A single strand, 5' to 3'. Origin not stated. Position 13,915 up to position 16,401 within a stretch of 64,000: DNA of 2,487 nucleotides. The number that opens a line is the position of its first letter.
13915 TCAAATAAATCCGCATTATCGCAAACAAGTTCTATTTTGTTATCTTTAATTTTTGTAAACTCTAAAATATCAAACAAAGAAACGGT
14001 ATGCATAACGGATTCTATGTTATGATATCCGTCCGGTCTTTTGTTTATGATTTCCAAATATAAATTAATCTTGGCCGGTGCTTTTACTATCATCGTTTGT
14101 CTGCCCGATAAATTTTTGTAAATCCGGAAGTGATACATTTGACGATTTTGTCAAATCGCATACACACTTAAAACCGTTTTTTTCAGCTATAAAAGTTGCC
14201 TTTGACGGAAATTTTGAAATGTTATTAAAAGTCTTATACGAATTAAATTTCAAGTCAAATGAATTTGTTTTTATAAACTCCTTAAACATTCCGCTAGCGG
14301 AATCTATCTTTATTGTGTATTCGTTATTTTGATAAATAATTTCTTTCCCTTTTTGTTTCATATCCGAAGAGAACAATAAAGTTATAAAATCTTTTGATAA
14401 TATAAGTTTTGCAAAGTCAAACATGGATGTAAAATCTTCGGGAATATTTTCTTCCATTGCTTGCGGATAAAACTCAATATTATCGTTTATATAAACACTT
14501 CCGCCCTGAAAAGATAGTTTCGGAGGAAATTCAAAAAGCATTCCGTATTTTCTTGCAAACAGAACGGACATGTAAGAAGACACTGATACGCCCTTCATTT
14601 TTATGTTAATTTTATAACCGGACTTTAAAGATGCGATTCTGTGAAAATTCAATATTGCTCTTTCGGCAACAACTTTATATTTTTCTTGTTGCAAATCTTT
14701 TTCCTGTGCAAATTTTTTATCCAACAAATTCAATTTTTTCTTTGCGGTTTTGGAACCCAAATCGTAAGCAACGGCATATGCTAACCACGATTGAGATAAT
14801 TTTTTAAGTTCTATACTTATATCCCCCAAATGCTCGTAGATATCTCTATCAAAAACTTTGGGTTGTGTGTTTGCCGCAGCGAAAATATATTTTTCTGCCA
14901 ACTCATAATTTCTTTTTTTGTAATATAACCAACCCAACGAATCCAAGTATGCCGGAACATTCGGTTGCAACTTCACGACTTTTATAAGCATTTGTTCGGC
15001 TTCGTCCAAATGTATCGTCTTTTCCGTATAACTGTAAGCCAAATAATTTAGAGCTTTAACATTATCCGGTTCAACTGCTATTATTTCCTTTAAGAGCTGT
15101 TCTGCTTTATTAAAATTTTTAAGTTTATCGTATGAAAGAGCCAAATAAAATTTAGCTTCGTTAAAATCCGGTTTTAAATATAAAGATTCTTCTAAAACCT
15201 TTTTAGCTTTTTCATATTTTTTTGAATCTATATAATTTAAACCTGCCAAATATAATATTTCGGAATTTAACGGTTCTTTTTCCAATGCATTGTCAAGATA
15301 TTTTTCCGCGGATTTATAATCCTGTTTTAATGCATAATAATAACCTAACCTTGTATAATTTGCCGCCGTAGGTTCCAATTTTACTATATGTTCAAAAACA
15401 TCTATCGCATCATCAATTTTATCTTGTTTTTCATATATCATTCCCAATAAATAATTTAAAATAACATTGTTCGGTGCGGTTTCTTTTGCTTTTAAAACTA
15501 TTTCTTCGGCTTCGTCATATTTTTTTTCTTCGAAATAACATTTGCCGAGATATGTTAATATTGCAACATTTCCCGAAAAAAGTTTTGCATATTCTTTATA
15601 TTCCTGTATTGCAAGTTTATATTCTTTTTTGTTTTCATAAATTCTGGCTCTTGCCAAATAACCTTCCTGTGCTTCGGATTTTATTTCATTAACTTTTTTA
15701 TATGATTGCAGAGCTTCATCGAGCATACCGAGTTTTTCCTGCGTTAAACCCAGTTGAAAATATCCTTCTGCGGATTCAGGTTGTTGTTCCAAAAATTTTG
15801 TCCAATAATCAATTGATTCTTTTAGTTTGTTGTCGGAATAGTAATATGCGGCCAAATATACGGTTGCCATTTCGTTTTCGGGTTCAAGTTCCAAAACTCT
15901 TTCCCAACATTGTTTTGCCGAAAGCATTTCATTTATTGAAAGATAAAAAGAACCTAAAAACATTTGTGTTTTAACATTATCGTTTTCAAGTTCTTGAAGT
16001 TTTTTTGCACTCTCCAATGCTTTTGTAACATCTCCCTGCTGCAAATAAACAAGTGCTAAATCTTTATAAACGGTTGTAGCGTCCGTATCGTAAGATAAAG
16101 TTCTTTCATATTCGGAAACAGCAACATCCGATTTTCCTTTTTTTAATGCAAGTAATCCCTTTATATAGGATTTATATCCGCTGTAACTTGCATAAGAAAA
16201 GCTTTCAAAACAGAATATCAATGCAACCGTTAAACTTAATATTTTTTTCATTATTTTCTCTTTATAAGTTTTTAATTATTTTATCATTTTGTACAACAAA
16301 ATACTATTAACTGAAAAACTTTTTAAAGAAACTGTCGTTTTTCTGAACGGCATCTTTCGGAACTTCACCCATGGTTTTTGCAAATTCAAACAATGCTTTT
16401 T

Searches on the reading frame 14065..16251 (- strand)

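Call 52: search_protein_families(library=pfam, proteins=[window:14065-16251:-], max_evalue=0.01)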
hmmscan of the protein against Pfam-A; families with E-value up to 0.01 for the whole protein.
window:14065-16251:- (728 aa): 27 families (the best 25 are shown)
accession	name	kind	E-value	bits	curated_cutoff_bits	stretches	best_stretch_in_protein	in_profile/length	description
PF07719.23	TPR_2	-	4.4e-45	148.5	27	5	266-295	4-33/34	Tetratricopeptide repeat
PF13432.12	TPR_16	-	1.5e-36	124.9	32.7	4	31-86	3-58/65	Tetratricopeptide repeat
PF13181.12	TPR_8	-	4.1e-34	114.2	25.7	3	331-362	2-33/34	Tetratricopeptide repeat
PF00515.34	TPR_1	-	1.4e-33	113.7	27.8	4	161-187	1-27/34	Tetratricopeptide repeat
PF14559.12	TPR_19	-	7.3e-33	113.1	25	4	209-261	5-57/68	Tetratricopeptide repeat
PF13428.12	TPR_14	-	3e-26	89.7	23.5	0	299-336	4-41/44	Tetratricopeptide repeat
PF13431.12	TPR_17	-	1.7e-25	87.5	24.4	1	150-182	2-34/34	Tetratricopeptide repeat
PF23914.1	TPR_CcmH_CycH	-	3.2e-24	86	42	3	260-357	47-148/158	Cytochrome c-type biogenesis protein H TPR domain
PF12895.13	ANAPC3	-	2.6e-22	79.3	27.2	5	228-288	22-81/82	Anaphase-promoting complex, cyclosome, subunit 3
PF13424.12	TPR_12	-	2.6e-19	69.6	30.1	1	231-290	5-72/77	Tetratricopeptide repeat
PF13174.12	TPR_6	-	8.3e-19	67.3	26.3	0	365-396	1-32/33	Tetratricopeptide repeat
PF13371.12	TPR_9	-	7.5e-17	61.5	35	0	236-298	2-64/73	Tetratricopeptide repeat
PF24575.1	TPR_Slam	-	1.6e-14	54.6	35.2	1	152-250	6-102/104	Surface lipoprotein assembly modifier, N-terminal TPR repeats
PF13374.12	TPR_10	-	1.5e-12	47.5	27.5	0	164-188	12-36/42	Tetratricopeptide repeat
PF25062.1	ARM_TT21_N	-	4.2e-11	43.4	40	1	218-401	16-205/222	Tetratricopeptide repeat protein 21 N-terminal ARM repeat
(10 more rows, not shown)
